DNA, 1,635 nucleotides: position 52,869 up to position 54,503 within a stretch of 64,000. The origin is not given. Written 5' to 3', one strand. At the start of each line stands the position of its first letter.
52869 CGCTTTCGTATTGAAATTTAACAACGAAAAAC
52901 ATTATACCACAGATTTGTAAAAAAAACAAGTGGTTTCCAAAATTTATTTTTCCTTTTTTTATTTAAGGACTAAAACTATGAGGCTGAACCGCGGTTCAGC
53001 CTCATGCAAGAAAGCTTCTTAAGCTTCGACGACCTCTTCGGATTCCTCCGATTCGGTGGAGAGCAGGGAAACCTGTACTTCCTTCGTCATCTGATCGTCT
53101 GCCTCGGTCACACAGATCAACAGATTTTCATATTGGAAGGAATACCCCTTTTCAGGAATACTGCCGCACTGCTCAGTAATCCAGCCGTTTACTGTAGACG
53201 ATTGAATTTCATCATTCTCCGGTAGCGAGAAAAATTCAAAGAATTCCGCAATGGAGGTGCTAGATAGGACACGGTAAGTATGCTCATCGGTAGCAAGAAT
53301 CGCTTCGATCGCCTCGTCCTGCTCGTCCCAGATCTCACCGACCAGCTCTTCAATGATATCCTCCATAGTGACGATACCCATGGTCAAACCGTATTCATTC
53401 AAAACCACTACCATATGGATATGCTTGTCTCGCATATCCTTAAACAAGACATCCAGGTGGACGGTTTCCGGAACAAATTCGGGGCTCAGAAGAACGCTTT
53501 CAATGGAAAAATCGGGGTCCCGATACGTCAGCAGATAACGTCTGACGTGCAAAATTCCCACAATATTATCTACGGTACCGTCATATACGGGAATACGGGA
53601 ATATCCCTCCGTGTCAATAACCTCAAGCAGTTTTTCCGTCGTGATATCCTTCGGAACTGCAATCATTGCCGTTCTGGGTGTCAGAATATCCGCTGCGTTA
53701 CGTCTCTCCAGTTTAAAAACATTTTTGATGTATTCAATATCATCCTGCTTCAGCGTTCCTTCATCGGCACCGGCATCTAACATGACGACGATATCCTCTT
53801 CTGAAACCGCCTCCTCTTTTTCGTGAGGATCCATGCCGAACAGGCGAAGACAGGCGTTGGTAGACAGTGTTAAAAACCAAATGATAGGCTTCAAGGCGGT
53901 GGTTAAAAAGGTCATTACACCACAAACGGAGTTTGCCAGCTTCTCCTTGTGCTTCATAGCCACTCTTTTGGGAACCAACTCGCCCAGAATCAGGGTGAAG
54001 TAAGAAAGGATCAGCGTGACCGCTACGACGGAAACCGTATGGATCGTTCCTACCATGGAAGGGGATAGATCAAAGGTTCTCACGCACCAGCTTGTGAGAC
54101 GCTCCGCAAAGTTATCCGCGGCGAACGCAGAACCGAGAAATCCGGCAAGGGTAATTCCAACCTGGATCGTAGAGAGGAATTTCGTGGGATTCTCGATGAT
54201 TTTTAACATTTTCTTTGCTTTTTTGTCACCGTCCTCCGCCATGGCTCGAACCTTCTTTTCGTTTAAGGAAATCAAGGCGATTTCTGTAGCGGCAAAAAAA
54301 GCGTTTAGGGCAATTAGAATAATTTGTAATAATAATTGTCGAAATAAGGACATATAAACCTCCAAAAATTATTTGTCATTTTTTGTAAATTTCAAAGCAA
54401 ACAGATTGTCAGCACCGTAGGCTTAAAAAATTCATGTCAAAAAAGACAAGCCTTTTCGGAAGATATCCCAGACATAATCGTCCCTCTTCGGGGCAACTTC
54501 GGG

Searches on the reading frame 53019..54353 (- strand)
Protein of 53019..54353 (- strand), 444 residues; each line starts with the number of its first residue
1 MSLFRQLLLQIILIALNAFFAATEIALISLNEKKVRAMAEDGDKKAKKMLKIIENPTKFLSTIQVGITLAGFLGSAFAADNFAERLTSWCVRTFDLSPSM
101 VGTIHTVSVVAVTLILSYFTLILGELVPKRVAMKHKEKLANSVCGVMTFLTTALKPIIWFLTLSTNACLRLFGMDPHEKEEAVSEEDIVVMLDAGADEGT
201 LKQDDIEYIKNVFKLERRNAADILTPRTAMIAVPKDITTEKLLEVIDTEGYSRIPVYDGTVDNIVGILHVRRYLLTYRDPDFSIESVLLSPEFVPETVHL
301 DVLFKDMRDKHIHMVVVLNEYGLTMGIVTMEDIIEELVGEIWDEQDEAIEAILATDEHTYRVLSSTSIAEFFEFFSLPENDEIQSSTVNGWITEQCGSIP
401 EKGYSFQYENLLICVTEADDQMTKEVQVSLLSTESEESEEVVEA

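Call 14: find_encoding_contigs(protein=window:53019-54353:-, flank=10000, max_places=10)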
Protein window:53019-54353:- (444 aa): 6 contigs read that carry it; 3 places shown.
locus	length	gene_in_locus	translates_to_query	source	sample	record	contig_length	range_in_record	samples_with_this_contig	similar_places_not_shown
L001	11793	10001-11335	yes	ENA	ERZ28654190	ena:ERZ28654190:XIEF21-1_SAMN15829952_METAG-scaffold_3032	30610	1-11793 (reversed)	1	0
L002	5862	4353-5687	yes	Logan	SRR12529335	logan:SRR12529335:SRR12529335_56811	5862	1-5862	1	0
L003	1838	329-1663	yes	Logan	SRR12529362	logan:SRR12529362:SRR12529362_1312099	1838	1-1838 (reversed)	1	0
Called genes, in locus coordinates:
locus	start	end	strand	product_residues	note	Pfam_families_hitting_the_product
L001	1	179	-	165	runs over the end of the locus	PF01842:ACT, PF22629:ACT_AHAS_ss, PF13710:ACT_5, PF10369:ALS_ss_C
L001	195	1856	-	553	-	PF02776:TPP_enzyme_N, PF00205:TPP_enzyme_M, PF02775:TPP_enzyme_C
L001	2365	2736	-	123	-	PF01042:Ribonuc_L-PSP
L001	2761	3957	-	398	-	PF00291:PALP, PF01842:ACT (weak)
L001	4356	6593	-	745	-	PF00270:DEAD, PF00271:Helicase_C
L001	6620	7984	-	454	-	PF10923:BrxC_BrxD, PF13191:AAA_16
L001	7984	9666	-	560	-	PF13208:TerB_N, PF15615:TerB_C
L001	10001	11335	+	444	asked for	PF01595:CNNM, PF00571:CBS (weak), PF03471:CorC_HlyC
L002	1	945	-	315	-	?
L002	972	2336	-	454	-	PF10923:BrxC_BrxD, PF13191:AAA_16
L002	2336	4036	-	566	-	PF13208:TerB_N, PF15615:TerB_C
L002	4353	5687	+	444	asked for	PF01595:CNNM, PF00571:CBS (weak), PF03471:CorC_HlyC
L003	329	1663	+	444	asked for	PF01595:CNNM, PF00571:CBS (weak), PF03471:CorC_HlyC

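Call 15: find_related_loci(query=window:53019-54353:-, collection=genome_contigs, flank=10000)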
Query window:53019-54353:- (444 aa) in genome_contigs; peptide patterns used: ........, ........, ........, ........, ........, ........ (x = any residue, [..] = any of these).
262 stretches matched a pattern; 241 encode a relative of the query (tblastn E <= 1e-3); the best 80 are kept; 80 distinct loci.
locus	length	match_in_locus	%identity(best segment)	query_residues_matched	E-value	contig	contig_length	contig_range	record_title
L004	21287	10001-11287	71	17-444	0e+0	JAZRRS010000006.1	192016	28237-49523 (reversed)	MAG: Faecousia sp. isolate T1900045352_YK20190042.MAGScoT_cleanbin_000079 SGB_6764_k141_33638, whole genome shotgun sequ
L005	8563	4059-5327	70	17-439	0e+0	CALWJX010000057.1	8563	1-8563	MAG: uncultured Clostridia bacterium isolate BRZ_FI__bin114 genome assembly, contig: BRZ_FI__NODE_11249_length_8563_cov_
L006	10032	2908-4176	71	17-439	0e+0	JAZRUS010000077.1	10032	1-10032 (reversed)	MAG: Eubacteriales bacterium isolate T1900045336_YK20190025.MAGScoT_cleanbin_000039 SGB_6606_k141_2465306, whole genome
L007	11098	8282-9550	70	17-439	0e+0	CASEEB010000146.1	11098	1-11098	uncultured Eubacteriales bacterium isolate CO.O35.metabat-bins.337 genome assembly, contig: CO.O35.metabat-bins.337.fa_k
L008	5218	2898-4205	70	3-438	0e+0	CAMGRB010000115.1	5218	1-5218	MAG: uncultured Clostridia bacterium isolate SRR11551381_bin.19_metaWRAP_v1.3_MAG genome assembly, contig: ERZ11474004.1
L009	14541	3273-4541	70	17-439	0e+0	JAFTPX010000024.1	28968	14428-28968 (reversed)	MAG: Clostridia bacterium isolate RGIG4042 Roe_deer_Cecum-5__c4996, whole genome shotgun sequence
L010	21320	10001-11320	70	1-440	0e+0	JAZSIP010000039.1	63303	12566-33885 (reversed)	MAG: Eubacteriales bacterium isolate T1900044569_TS20190035.MAGScoT_cleanbin_000030 SGB_429_k141_2316763, whole genome s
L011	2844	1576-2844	73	17-439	0e+0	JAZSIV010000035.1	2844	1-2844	MAG: Eubacteriales bacterium isolate T1900044568_TS20190034.MAGScoT_cleanbin_000045 SGB_420_k141_221124, whole genome sh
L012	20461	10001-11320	69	1-440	0e+0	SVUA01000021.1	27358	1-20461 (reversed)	MAG: Oscillospiraceae bacterium isolate SIG709 NODE_35100_length_27358_cov_2.934303, whole genome shotgun sequence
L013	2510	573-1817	72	17-431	0e+0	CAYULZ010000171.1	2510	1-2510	MAG TPA_asm: uncultured Lachnospiraceae bacterium isolate SRP315200_co1_53 genome assembly, contig: NODE_111952_length_2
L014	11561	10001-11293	71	1-431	0e+0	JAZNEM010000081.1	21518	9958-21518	MAG: Eubacteriales bacterium isolate T1900044719_TS20190185.MAGScoT_cleanbin_000048 SGB_1902_k141_2034811, whole genome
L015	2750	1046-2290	70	17-431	0e+0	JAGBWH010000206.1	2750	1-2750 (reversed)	MAG: Clostridia bacterium isolate RGIG9505 Yak_Cecum.Co__c3922223, whole genome shotgun sequence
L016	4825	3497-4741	69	17-431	0e+0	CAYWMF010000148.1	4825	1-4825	MAG TPA_asm: uncultured Oscillospiraceae bacterium isolate SRP350583_co2_299 genome assembly, contig: NODE_26478_length_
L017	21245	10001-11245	70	17-431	0e+0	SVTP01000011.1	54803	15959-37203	MAG: Oscillospiraceae bacterium isolate SIG698 NODE_13851_length_54803_cov_3.945076, whole genome shotgun sequence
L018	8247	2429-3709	68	17-443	0e+0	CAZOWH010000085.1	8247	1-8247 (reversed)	MAG TPA_asm: uncultured Lachnospiraceae bacterium isolate SRP315200_co1_859 genome assembly, contig: NODE_20359_length_8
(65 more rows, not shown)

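Call 17: find_related_loci(query=window:53019-54353:-, collection=metagenome_contigs, flank=10000)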
Query window:53019-54353:- (444 aa) in metagenome_contigs; peptide patterns used: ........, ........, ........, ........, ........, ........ (x = any residue, [..] = any of these).
168 stretches matched a pattern; 112 encode a relative of the query (tblastn E <= 1e-3); the best 80 are kept; 80 distinct loci.
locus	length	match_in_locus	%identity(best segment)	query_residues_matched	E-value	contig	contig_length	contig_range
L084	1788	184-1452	73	17-439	0e+0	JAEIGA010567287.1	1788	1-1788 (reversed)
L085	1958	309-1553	69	17-431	0e+0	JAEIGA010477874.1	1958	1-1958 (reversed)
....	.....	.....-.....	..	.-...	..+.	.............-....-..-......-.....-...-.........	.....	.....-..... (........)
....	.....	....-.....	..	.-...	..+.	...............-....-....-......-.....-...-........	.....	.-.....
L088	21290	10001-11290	65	1-430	0e+0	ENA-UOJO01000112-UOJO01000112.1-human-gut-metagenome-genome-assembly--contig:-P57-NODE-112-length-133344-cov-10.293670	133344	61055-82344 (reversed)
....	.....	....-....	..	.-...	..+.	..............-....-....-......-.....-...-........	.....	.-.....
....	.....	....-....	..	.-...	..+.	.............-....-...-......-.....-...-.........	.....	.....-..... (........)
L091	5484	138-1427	64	1-430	0e+0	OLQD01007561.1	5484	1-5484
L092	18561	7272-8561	64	1-430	0e+0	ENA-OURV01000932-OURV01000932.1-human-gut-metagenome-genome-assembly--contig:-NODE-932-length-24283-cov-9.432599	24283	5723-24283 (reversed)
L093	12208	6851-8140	64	1-430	0e+0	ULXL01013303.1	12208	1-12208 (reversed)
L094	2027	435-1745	62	1-438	0e+0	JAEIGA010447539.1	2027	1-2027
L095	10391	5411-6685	61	5-430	3e-176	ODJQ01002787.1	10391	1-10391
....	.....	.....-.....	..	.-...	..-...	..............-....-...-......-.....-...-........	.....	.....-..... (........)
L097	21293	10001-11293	61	1-431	3e-175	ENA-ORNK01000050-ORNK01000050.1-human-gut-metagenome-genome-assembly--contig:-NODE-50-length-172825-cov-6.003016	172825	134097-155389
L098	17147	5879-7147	59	17-440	5e-165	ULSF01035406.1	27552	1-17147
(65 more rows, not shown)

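Call 21: search_protein_families(library=ncbifam, proteins=[window:53019-54353:-], max_evalue=0.01)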
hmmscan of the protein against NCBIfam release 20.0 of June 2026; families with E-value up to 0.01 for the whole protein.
window:53019-54353:- (444 aa): 8 families
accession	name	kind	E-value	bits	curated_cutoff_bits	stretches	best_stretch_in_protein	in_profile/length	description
NF052568.1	PolamExpPaeASal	equivalog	2.3e-66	224.4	500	1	3-420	1-414/424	polyamine export protein PaeA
TIGR03520.1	GldE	subfamily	1.1e-61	209.2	376.05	1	11-429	2-406/408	gliding motility-associated protein GldE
NF008604.1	PRK11573.1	equivalog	4.9e-45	154.2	475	1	8-437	11-425/428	hypothetical protein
NF011675.0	PRK15094.1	equivalog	1.8e-34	119.4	379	1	181-430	30-281/292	CNNM family magnesium/cobalt transport protein CorC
TIGR01302.1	IMP_dehydrog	equivalog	8.2e-06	24.9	481.5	1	228-336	89-199/450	IMP dehydrogenase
NF053603.1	HhpR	exception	0.00019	20.7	520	1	222-339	5-119/282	CBS domain-containing high hydrostatic pressure regulator HhpR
NF038387.1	CBS_CbpA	equivalog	0.0019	17.9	150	1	223-368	6-153/209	cyclic di-AMP binding protein CbpA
NF041630.1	CBS_CbpB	equivalog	0.004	17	125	0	214-269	5-59/143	cyclic-di-AMP-binding protein CbpB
